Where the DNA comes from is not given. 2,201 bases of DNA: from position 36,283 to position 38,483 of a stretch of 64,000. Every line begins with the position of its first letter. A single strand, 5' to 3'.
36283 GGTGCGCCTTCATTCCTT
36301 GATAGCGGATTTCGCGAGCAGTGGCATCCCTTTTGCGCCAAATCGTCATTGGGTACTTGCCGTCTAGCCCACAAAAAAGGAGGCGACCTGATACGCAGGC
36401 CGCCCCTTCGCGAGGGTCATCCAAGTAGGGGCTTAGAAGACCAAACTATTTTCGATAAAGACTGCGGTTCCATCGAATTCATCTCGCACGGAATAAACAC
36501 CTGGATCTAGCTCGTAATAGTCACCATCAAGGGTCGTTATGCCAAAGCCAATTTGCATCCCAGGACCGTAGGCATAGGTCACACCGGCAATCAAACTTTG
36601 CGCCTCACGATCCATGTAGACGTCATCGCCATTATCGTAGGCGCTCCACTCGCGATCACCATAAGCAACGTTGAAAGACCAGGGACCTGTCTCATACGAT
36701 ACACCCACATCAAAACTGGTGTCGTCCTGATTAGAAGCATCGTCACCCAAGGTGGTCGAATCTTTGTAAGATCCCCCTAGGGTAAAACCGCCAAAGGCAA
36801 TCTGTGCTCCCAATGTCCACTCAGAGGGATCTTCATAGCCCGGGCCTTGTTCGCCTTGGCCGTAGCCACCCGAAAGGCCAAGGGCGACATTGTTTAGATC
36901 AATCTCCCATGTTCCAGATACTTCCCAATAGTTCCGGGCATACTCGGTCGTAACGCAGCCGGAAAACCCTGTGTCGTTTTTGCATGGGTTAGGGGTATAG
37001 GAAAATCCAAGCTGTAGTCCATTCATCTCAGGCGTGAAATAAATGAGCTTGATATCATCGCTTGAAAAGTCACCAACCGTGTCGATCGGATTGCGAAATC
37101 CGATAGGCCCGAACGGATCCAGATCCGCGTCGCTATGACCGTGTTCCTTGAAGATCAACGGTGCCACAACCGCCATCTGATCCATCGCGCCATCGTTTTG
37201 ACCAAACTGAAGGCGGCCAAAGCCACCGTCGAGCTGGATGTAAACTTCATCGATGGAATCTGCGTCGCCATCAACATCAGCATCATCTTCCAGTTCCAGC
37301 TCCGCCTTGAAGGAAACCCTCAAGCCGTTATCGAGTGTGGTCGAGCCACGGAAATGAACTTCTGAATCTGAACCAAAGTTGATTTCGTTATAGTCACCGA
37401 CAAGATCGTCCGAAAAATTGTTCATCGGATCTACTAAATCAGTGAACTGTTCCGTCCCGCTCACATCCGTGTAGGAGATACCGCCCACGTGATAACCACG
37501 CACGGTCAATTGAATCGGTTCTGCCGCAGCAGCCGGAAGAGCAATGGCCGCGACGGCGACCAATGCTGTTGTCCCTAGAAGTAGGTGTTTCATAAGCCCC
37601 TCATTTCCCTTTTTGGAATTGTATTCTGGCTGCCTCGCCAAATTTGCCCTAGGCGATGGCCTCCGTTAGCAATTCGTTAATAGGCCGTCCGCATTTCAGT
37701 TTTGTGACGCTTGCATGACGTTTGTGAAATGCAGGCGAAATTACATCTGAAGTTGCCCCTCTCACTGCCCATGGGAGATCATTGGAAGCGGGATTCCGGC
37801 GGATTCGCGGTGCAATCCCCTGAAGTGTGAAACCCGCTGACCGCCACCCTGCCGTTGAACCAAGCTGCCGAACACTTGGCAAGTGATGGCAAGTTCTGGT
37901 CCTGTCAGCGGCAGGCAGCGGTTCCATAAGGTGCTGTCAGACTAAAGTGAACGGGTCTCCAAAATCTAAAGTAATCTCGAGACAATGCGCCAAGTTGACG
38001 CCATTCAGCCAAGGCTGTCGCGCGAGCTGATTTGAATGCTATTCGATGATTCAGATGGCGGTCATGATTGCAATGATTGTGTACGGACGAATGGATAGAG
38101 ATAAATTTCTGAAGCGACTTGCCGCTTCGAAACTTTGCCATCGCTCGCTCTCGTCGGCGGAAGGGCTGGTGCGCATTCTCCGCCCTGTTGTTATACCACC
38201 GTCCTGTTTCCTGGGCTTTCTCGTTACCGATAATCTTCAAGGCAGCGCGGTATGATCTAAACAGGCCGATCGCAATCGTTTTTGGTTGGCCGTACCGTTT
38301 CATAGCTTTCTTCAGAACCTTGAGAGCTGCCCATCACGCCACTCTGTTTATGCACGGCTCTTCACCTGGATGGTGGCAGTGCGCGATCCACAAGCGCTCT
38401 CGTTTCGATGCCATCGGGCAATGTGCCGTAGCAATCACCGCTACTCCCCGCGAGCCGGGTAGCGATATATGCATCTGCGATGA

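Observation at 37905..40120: IS6-family transposase remnant and a 31-bp direct repeat bracketing aidB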

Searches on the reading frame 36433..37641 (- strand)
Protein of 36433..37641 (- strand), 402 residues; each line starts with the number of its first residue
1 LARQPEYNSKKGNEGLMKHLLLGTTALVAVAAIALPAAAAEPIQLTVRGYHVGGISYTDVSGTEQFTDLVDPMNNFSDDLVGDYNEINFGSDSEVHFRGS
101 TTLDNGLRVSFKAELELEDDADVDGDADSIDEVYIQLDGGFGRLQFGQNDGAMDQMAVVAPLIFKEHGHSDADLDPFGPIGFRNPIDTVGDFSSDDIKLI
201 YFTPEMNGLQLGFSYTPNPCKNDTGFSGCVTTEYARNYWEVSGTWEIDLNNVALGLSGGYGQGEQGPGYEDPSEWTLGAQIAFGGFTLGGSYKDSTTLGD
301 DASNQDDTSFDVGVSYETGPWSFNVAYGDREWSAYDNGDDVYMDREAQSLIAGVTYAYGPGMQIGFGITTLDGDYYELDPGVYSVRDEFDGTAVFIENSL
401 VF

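Call 5: search_protein_families(library=pfam, proteins=[window:36433-37641:-], max_evalue=0.01)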
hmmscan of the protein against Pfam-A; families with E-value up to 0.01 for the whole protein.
window:36433-37641:- (402 aa): 1 family
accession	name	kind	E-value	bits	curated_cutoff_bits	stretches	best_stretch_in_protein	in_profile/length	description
PF13609.12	Porin_4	-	4e-47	162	27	1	26-373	1-307/310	Gram-negative porin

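Call 39: find_homologous_proteins(query=window:36433-37593:-, max_evalue=1e-20)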
Query window:36433-37593:- (386 aa): 301 proteins with E <= 1e-20 among 8000 candidates; the best 120 are listed.
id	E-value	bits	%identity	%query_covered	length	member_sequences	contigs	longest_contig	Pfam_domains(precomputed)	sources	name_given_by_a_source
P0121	2.9e-259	878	100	100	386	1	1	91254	PF13609.13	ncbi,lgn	-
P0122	2.5e-185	635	72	100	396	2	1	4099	PF13609.13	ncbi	-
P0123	1.2e-163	563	69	100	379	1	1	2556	PF13609.13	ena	-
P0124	1.8e-152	526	65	100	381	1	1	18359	PF13609.13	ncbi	-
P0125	1.3e-151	524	63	100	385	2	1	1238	PF13609.13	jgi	jgi:predicted porin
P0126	2.4e-150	519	63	100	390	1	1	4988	PF13609.13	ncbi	-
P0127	5.0e-146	505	63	100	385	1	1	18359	PF13609.13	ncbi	-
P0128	1.7e-141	490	62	100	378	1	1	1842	PF13609.13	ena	-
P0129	2.9e-135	470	57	100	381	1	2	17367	PF13609.13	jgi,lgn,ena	-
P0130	2.0e-134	467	60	100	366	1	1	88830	PF13609.13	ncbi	-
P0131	2.7e-133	463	58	100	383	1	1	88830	PF13609.13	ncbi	-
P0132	4.4e-133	463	60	100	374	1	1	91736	PF13609.13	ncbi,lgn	-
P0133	7.1e-133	462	60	99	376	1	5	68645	PF13609.13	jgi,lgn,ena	-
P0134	4.6e-132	459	60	100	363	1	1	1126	PF13609.13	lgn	-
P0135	4.1e-131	456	57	100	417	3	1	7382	PF13609.13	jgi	-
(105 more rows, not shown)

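Call 40: find_encoding_contigs(protein=P0121, flank=10000, max_places=6)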
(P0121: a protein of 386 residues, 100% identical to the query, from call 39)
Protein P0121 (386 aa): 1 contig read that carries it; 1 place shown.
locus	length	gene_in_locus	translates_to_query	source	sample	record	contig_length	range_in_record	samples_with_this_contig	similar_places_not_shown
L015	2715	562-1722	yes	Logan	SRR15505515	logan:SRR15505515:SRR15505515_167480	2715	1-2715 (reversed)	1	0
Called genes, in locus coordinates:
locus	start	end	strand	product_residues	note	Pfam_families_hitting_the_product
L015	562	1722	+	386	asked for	PF13609:Porin_4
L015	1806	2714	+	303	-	?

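Call 41: find_encoding_contigs(protein=P0122, flank=10000, max_places=4)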
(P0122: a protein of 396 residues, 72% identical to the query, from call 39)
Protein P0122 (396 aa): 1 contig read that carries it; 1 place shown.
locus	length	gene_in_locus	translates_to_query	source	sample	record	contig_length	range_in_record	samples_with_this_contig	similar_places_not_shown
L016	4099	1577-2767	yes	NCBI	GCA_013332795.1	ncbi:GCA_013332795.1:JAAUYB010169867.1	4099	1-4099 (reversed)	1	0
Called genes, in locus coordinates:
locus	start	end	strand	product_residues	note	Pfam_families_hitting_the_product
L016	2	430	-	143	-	?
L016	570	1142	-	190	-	PF12100:DUF3576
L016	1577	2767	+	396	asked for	PF13609:Porin_4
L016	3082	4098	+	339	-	?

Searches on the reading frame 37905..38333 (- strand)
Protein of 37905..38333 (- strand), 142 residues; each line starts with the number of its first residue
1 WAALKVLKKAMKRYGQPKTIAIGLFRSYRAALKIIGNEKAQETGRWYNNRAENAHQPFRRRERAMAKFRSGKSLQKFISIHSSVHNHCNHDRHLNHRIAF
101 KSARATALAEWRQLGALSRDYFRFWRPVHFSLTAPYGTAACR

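Call 5: search_protein_families(library=pfam, proteins=[window:37905-38303:-], max_evalue=0.01)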
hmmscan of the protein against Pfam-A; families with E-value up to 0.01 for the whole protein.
window:37905-38303:- (132 aa): 1 family
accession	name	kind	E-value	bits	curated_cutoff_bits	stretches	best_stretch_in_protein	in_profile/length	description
PF13610.12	DDE_Tnp_IS240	-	3.8e-12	47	27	1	2-80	53-138/139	DDE domain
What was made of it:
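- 37930..38333 (-): Relic A: the 3' half (404 bp of about 820) of an IS6-family insertion sequence, a transposase pseudogene plus IRR. The region holding the first catalytic Asp in relatives is missing. The second Asp is lost (VTD changed to AIG). The catalytic Glu motif NNRAEN is kept. The stop codon is lost, so the frame reads through the IRR to 37905. Pfam DDE_Tnp_IS240 3.8e-12 (call 5).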

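Call 11: search_dna_similar(query=window:37908-38333:-, collection=plasmids, mode=protein, max_rows=25)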
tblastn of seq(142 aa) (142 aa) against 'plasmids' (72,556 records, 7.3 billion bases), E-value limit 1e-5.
In 3 record(s) the limit of 40 matching pieces per record was reached: places in those records are undercounted.
Records with a match: 874; places in all: 2812; records where one place covers at least 80% of the query: 478.
Best place of each record, by identity: 60-80% 2; <60% 872.
By first word of the organism name: Rhizobium 149; Burkholderia 130; Streptomyces 71; Pseudosulfitobacter 63; Agrobacterium 51; Bradyrhizobium 40; Roseomonas 31; Sulfitobacter 28; Sinorhizobium 26; Rhodococcus 26; and 83 more.
By predicted mobility (MOB-suite, as given by PLSDB): non-mobilizable 435; conjugative 314; mobilizable 125.
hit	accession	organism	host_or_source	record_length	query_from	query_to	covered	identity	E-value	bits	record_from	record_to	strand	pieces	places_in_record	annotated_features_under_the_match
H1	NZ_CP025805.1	Sulfitobacter sp. SK012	Marine Sediment,North Sea (sediment)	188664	2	135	94%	60.7%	4e-44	160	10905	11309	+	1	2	IS6 family transposase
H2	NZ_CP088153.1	Mesorhizobium mediterraneum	Cicer arietinum L.,cell culture,radical ...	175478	2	135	94%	60.0%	2e-39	147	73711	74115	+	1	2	IS6 family transposase | ATP-binding protein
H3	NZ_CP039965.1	Pseudorhodobacter turbinis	single bacterial isolate,Turban shell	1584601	2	142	99%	52.8%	2e-30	121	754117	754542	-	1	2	record has no annotation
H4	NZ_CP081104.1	Ruegeria conchae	-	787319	2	135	94%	54.1%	3e-34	132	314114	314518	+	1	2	IS6 family transposase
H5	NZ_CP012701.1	Sphingopyxis macrogoltabida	whole organism,activated sludge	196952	2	116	81%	54.8%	1e-30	121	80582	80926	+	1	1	IS6 family transposase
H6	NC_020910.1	Octadecabacter arcticus 238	150 km offshore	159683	28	135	76%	56.9%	3e-31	123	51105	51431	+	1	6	hypothetical protein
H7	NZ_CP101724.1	Sphingomonas sp. NY01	-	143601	2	114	80%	53.1%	1e-31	124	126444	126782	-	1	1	IS6 family transposase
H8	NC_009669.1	Brucella anthropi ATCC 49188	-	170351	2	137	96%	37.9%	1e-11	68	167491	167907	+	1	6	IS6 family transposase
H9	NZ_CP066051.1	Brucella anthropi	-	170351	2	137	96%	37.9%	1e-11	68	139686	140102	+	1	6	IS6 family transposase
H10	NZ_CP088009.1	Rhizobium sp. T136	Melilotus albus,Cell culture,root nodule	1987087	2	141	99%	36.4%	1e-13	74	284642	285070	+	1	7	none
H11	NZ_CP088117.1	Sinorhizobium meliloti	cell culture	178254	2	135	94%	38.0%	1e-14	76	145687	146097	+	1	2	none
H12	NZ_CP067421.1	Skermanella sp. TT6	Homo sapiens,single cell,skin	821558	2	111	77%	45.9%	6e-21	94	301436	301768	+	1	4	IS6 family transposase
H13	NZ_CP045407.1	Roseovarius sp. THAF9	pure culture,Surface of a polyethylene ...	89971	2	141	99%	35.8%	8e-13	71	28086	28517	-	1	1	IS6 family transposase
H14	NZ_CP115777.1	Paracoccus albus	cell culture,sediment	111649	2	141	99%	35.7%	5e-13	72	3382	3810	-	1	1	IS6 family transposase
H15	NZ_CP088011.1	Rhizobium sp. T136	Melilotus albus,Cell culture,root nodule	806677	9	142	94%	37.2%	3e-14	75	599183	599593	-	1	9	IS6 family transposase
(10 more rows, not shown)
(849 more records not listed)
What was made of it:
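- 874 plasmid records match, mostly annotated as IS6 family transposase (call 11).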

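Call 12: get_annotated_region(hit=H1, flank=1500)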
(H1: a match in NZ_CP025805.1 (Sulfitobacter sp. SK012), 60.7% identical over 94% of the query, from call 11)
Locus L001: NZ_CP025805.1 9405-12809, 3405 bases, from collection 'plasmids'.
description: Sulfitobacter sp. SK012 plasmid unnamed1, complete sequence
organism: Sulfitobacter sp. SK012 (NCBI taxid 1389005)
taxonomy: Bacteria; Pseudomonadota; Alphaproteobacteria; Rhodobacterales; Roseobacteraceae; Sulfitobacter; Sulfitobacter sp. SK012
host: -; source: Marine Sediment,North Sea (sediment); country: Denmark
typing (MOB-suite, as given by PLSDB): non-mobilizable
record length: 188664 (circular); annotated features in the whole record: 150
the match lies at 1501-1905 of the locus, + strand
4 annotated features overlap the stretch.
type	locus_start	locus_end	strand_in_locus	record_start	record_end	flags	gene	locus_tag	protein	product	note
CDS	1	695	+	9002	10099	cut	-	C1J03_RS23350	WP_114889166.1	Fic family protein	-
CDS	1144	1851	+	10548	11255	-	-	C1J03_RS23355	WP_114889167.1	IS6 family transposase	-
CDS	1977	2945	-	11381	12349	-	-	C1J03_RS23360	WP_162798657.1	AraC family transcriptional regulator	-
CDS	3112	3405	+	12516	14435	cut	-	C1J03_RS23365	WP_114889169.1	amidohydrolase family protein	-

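Call 13: get_annotated_region(hit=H2, flank=1500)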
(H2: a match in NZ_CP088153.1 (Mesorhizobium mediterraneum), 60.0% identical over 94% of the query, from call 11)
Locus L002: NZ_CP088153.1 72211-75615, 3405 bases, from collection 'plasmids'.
description: Mesorhizobium mediterraneum strain R31 plasmid unnamed2, complete sequence
organism: Mesorhizobium mediterraneum (NCBI taxid 43617)
taxonomy: Bacteria; Pseudomonadota; Alphaproteobacteria; Hyphomicrobiales; Phyllobacteriaceae; Mesorhizobium; Mesorhizobium mediterraneum
host: -; source: Cicer arietinum L.,cell culture,radical nodules from chickpea plants; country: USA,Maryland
typing (MOB-suite, as given by PLSDB): conjugative; relaxase MOBQ; mating-pair formation MPF_T
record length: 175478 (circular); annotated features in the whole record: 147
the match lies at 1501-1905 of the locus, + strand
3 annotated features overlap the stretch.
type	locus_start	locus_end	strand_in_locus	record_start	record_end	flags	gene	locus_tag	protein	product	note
CDS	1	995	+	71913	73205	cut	-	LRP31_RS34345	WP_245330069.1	aminotransferase class III-fold pyridoxal phosphate-dependent enzyme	-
CDS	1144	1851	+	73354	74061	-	-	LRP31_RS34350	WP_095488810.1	IS6 family transposase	-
CDS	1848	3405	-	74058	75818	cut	-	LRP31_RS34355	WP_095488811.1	ATP-binding protein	-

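Call 57: search_protein_families(library=ncbifam, proteins=[window:37905-38333:-], max_evalue=0.01)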
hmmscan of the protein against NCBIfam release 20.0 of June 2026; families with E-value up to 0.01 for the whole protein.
window:37905-38333:- (142 aa): 1 family
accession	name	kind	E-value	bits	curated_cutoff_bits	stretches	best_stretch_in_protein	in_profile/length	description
NF033587.1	transpos_IS6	equivalog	1.6e-10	41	125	1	2-87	109-200/202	IS6 family transposase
